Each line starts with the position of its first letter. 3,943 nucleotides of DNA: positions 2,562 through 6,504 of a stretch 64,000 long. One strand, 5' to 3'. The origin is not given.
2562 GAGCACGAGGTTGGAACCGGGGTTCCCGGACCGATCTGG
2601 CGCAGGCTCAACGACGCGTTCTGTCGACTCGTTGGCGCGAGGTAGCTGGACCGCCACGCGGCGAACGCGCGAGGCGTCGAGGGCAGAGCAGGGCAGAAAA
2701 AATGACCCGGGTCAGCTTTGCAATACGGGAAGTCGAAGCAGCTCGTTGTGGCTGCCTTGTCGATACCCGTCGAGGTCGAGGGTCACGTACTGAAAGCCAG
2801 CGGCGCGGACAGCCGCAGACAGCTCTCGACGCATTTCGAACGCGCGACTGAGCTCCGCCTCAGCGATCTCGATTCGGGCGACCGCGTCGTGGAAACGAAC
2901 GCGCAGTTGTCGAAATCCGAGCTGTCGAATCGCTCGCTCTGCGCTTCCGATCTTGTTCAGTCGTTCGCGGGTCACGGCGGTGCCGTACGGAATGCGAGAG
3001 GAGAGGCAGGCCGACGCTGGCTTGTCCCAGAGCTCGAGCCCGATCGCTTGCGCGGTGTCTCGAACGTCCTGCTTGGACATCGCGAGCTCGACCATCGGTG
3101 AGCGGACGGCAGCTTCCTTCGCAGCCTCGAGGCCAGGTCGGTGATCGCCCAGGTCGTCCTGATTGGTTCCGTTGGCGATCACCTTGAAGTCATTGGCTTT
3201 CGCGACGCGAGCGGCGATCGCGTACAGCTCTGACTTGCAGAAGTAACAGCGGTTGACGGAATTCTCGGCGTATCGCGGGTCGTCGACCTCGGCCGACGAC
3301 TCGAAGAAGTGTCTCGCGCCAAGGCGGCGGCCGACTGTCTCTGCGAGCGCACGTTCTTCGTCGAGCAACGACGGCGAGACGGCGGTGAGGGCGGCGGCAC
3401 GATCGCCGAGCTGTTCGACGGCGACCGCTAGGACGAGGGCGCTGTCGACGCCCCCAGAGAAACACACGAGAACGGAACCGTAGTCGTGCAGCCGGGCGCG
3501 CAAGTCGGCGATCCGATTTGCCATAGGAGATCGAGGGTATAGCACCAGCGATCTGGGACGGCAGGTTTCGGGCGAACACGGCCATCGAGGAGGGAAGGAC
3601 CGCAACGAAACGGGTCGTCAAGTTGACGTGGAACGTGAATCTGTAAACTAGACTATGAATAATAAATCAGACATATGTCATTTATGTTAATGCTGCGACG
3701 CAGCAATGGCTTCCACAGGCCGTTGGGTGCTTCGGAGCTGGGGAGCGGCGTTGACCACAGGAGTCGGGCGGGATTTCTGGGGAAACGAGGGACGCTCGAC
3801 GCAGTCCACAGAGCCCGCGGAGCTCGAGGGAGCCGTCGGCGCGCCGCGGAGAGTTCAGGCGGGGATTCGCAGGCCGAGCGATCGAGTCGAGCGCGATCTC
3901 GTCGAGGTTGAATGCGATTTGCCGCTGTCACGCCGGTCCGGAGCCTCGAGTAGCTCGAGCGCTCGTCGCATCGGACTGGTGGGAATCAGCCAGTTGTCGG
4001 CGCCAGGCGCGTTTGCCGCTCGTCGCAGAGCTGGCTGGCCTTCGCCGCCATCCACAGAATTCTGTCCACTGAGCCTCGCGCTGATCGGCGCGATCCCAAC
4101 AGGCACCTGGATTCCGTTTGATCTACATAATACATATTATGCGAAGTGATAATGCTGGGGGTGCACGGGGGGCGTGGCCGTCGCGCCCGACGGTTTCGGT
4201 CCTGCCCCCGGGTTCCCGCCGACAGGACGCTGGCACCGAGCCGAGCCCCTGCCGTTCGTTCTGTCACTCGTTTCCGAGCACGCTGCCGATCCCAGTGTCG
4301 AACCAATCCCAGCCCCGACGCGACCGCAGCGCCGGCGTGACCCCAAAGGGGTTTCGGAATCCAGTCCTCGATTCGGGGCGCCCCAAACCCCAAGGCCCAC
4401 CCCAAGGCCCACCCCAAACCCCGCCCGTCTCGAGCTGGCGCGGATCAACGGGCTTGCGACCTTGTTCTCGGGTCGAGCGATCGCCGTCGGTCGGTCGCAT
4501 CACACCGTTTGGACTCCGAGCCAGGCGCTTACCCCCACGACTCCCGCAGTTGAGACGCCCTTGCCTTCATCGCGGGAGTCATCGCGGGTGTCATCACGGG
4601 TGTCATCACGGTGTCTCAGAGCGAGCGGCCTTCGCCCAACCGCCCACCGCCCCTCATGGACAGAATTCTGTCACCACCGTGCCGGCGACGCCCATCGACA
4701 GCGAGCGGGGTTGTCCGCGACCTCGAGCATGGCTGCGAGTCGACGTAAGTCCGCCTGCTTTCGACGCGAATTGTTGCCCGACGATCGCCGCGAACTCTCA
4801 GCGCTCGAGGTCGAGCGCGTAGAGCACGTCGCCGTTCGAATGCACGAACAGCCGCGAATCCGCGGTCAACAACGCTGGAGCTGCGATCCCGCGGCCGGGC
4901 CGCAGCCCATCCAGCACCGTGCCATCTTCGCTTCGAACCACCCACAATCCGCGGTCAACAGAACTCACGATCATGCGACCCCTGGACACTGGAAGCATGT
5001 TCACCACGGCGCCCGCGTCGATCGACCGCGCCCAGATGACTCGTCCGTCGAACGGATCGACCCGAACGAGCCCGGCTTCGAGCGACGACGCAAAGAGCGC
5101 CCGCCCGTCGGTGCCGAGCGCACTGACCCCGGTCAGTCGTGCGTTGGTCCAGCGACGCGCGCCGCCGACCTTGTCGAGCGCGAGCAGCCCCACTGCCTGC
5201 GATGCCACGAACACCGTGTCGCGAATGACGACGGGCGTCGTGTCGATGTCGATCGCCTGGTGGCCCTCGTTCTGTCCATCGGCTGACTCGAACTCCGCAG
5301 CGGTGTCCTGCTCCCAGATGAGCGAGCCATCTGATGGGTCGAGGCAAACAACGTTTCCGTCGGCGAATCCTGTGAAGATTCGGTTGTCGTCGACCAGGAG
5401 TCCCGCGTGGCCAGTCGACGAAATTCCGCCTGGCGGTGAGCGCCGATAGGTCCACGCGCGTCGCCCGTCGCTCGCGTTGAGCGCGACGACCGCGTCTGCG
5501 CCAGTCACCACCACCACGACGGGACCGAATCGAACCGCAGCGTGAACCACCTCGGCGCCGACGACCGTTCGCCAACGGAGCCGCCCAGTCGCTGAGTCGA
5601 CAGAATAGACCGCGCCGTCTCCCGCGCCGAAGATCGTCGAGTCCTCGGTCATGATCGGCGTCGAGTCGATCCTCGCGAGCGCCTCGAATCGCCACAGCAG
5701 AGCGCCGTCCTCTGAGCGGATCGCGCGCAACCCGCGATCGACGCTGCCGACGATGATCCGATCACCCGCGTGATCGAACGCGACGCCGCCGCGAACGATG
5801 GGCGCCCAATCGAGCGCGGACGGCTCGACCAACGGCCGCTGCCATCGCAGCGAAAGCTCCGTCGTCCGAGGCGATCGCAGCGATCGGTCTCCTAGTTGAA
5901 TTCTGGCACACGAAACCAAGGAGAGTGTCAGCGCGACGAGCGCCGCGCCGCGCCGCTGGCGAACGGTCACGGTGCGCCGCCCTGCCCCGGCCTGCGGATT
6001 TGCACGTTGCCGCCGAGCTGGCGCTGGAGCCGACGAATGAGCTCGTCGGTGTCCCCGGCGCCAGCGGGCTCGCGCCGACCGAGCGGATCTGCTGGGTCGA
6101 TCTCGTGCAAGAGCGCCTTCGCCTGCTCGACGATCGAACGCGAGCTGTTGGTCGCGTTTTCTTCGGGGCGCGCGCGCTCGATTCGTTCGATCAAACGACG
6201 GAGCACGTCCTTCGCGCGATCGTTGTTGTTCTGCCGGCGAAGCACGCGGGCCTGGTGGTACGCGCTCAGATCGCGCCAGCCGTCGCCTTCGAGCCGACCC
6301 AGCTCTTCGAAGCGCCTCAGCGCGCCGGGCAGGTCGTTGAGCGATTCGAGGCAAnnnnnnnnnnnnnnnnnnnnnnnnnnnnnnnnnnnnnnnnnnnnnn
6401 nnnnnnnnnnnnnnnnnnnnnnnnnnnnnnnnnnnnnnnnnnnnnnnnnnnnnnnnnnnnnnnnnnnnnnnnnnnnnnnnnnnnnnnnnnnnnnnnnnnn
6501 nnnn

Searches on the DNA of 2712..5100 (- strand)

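Call 4: search_rna_families(source=window, start=3300, end=5100, threshold=evalue, max_evalue=10, show_alignments=3)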
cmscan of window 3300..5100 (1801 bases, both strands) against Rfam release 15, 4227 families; matches with E-value up to 10: 3.
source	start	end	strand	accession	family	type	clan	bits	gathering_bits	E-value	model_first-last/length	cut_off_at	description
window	3494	3593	-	RF00106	RNAI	Gene; antisense;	-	19.7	47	0.91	1-102/102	no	RNAI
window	4415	4483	-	RF03934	mir-m107-1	Gene; miRNA;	-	19.7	83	1.8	1-65/65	no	mir-m107-1 microRNA precursor family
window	3308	3408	+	RF01497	ALIL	Cis-reg;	-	17.9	50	0.068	1-117/117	no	ALIL pseudoknot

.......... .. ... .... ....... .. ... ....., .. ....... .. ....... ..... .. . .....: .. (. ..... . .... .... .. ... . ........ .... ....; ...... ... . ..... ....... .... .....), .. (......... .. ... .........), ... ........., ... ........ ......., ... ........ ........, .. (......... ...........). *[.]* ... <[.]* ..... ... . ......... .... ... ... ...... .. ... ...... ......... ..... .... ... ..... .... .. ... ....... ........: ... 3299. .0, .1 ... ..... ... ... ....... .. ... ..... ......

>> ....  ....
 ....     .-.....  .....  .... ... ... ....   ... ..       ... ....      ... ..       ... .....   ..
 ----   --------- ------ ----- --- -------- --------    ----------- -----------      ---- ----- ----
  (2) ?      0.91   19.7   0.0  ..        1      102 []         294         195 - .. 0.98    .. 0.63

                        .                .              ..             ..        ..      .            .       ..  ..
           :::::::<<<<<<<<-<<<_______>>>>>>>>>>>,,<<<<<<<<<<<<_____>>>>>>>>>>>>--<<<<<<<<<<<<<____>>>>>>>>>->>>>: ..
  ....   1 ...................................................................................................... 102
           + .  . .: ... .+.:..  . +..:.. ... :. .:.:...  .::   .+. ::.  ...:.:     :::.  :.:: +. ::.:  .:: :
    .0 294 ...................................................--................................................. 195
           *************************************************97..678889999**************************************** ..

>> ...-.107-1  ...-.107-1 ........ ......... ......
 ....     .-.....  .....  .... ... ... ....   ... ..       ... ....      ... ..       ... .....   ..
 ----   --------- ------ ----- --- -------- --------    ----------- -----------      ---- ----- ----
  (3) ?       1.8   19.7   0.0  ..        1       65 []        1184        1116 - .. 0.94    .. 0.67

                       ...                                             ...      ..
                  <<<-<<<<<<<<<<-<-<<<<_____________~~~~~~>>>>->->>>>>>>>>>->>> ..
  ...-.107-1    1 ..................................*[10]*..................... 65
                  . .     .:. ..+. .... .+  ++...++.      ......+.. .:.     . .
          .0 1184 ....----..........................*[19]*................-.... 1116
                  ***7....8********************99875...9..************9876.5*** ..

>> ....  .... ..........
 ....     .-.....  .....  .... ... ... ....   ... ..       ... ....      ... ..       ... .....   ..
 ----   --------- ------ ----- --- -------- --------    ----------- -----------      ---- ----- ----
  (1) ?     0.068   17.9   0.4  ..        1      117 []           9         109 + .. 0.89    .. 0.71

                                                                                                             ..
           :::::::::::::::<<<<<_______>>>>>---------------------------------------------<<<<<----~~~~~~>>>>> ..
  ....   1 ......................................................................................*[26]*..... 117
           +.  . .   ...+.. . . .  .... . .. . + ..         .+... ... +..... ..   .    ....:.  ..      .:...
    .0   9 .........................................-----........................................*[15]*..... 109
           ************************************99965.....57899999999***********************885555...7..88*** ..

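Call 56: build_rna_model(alignment_id=A3, structure=none)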
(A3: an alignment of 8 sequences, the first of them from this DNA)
Model R1 built from alignment A3 (8 sequences, 100 columns); structure: none (sequence only).
model positions 97; base pairs 0; branch points 0; effective number of sequences 3.45; information 0.59 bits per position. No base pairs: searches with it score sequence only.

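Call 57: search_with_rna_model(model_id=R1, sources=[window, L009, L010, L011, L012, L013, L014, L015, L016, L017, L018, L019, L020, L021, L022, L023, L024, L025, L026, L027, L028, L029, L030, L031, L032, L033, L034, L035, L036, L037, L038, L039, L040, L041, L042, L043, L044, L045, L046, L047, L048, L049, L050, L051, L052, L053, L054, L055, L056, L057, L058, L059, L060, L061, L062, L063, L064, L065, L066, L067, L068, L069, L070, L006, L007, L008], max_evalue=1)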
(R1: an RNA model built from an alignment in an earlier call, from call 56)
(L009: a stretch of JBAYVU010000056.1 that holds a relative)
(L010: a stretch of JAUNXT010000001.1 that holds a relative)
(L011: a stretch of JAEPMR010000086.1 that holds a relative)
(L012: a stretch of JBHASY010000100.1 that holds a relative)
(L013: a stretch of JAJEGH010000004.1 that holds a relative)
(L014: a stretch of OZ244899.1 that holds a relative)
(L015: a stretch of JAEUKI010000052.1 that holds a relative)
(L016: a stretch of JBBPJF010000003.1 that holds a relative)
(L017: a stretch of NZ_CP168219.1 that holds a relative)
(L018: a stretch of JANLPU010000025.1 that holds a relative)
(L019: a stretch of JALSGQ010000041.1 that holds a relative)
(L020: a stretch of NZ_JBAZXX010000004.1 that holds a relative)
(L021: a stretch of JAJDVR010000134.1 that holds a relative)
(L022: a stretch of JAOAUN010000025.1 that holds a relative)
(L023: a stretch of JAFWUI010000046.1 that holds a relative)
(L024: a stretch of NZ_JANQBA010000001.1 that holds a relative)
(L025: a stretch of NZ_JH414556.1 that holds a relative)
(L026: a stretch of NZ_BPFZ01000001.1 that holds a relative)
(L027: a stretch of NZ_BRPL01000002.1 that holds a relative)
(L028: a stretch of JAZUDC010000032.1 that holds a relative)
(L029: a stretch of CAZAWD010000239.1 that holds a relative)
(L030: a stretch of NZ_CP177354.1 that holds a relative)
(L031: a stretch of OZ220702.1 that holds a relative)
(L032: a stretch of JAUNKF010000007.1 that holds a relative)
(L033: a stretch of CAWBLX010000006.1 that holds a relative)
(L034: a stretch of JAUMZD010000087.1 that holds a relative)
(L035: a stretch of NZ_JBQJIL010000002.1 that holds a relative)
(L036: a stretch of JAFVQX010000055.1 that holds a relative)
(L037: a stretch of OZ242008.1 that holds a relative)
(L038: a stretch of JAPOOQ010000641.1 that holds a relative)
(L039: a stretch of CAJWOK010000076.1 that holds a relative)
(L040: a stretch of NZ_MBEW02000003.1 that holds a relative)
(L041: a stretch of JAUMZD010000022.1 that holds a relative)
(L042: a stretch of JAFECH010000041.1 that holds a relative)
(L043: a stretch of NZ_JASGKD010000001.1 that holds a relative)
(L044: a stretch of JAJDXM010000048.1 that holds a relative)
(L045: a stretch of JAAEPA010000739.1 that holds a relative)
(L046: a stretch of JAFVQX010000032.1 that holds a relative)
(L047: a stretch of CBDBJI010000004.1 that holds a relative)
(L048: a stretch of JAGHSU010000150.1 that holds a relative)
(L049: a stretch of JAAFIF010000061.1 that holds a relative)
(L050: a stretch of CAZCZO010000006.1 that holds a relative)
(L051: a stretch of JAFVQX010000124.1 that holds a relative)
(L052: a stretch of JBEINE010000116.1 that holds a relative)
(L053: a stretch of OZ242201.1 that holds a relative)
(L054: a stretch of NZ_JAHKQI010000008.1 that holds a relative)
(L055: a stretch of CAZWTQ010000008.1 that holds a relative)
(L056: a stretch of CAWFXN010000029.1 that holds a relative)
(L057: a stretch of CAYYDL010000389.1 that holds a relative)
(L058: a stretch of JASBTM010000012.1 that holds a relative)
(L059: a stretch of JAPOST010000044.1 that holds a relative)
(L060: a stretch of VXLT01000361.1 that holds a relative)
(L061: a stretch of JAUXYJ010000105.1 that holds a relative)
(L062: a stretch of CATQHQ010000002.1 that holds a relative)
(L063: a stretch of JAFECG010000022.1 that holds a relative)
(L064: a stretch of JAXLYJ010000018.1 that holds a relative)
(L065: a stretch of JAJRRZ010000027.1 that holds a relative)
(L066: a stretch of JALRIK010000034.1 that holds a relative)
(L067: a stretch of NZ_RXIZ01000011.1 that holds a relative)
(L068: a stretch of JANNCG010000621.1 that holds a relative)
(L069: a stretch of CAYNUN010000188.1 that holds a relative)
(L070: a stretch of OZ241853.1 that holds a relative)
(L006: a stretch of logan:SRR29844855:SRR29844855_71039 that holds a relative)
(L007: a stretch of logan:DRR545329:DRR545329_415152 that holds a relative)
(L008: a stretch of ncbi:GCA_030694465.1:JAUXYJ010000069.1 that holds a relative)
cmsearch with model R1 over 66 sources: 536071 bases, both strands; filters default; matches with E-value up to 1: 8.
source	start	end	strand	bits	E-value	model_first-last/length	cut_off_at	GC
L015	4685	4779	-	90.4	4e-26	2-96/97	-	0.41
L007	2694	2788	+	85.4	1.5e-24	2-96/97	-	0.44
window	3614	3708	-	84.9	2.1e-24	2-96/97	-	0.38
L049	485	579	+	81.1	3.3e-23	2-96/97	-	0.46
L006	5818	5913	+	80.1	6.7e-23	2-96/97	-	0.34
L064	717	811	-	74.4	4.1e-21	3-96/97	-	0.45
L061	7514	7606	+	70.8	5.3e-20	2-94/97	-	0.39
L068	815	907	-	70.6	6.3e-20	2-93/97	-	0.32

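Call 66: search_with_rna_model(model_id=R1, sources=[L077, L078], max_evalue=10, show_alignments=2)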
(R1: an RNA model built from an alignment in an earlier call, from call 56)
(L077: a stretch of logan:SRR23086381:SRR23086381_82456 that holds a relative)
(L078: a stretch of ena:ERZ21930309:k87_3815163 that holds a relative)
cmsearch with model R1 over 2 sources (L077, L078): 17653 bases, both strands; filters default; matches with E-value up to 10: 1.
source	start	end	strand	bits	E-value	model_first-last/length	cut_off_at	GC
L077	3869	3960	+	47.6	3e-14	2-91/97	-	0.37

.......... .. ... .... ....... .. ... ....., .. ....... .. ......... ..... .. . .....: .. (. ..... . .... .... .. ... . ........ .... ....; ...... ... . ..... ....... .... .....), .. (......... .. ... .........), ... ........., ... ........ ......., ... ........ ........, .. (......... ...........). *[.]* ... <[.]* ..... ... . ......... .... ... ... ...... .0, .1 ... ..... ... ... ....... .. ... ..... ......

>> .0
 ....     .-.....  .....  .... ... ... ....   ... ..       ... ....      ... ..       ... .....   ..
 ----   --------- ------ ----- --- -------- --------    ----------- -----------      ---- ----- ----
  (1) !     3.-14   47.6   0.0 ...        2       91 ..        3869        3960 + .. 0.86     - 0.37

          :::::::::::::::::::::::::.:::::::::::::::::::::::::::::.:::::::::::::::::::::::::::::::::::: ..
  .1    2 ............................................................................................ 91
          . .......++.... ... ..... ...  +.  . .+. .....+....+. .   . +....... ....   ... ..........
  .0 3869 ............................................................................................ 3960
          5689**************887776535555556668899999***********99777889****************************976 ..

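Call 72: search_rna_families(sources=[L021, L031, L038, L047, L060, L053, L015, L061, L064, L077, L006, L007, L020, L043, L036], threshold=gathering)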
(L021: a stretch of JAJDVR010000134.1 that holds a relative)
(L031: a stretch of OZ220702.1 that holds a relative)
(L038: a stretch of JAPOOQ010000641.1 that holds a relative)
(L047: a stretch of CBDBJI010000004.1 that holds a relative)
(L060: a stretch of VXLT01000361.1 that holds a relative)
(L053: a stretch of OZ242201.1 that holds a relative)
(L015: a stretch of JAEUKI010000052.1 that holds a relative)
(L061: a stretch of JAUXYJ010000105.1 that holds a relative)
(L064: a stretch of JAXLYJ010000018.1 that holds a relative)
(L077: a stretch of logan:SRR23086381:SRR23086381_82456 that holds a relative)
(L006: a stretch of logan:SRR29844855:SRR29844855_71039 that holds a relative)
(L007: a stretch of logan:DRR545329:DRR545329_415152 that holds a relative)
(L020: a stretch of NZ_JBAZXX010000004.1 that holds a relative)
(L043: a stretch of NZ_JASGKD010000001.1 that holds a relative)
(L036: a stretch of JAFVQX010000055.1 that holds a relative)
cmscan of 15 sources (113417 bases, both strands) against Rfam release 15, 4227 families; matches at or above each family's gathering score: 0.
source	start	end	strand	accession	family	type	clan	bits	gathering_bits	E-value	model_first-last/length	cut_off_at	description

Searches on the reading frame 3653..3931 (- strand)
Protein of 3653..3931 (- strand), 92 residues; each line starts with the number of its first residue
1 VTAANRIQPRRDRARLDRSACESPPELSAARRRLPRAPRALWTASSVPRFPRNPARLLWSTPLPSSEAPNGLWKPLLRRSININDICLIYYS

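Call 10: search_protein_families(library=pfam, proteins=[window:3653-3931:-], max_evalue=0.1)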
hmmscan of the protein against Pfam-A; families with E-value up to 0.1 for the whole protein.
window:3653-3931:- (92 aa): 0 families

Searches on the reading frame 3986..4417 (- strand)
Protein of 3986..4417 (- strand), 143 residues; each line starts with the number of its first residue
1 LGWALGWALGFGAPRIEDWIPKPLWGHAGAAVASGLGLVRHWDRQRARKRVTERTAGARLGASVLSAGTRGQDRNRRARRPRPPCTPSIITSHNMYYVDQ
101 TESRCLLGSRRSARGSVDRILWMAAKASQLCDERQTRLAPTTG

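Call 10: search_protein_families(library=pfam, proteins=[window:3986-4417:-], max_evalue=0.1)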
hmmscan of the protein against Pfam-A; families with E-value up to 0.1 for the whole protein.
window:3986-4417:- (143 aa): 1 family
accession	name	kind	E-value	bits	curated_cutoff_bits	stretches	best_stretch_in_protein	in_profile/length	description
PF19747.4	DUF6234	-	0.0087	16.9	27.5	1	38-90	65-117/129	Family of unknown function (DUF6234)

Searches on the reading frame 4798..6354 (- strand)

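Call 10: search_protein_families(library=pfam, proteins=[window:4798-6354:-], max_evalue=0.1)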
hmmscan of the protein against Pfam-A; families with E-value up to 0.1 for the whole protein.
window:4798-6354:- (518 aa): 7 families
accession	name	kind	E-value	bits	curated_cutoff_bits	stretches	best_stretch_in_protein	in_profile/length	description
PF13360.13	PQQ_2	-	1.9e-45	155.7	27.6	3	241-442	36-232/233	Outer membrane protein assembly factor BamB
PF13570.13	Beta-prop_ACSF4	-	8.3e-27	94.9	133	2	192-352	56-213/329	Beta-alanine-activating enzyme, beta-propeller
PF01011.28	PQQ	-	5.8e-13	48.9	26.7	3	347-404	31-83/595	Glucose/ethanol/alcohol dehydrogenase, beta-propeller domain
PF25293.1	Beta-prop_EMC1_N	-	0.00013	22.2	34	1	250-355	44-151/219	EMC1 N-terminal beta-propeller domain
PF24303.1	DUF7485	-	0.00075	19.5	27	0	410-466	122-179/284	Domain of unknown function (DUF7485)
PF23727.1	Beta-prop_FAM234A_B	-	0.072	12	26.4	0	335-410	54-122/467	FAM234A/B beta-propeller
PF25292.1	Beta-prop_CGLA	-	0.086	12.7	26.8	0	324-349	45-69/316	Lambda-carrageenase beta-propeller domain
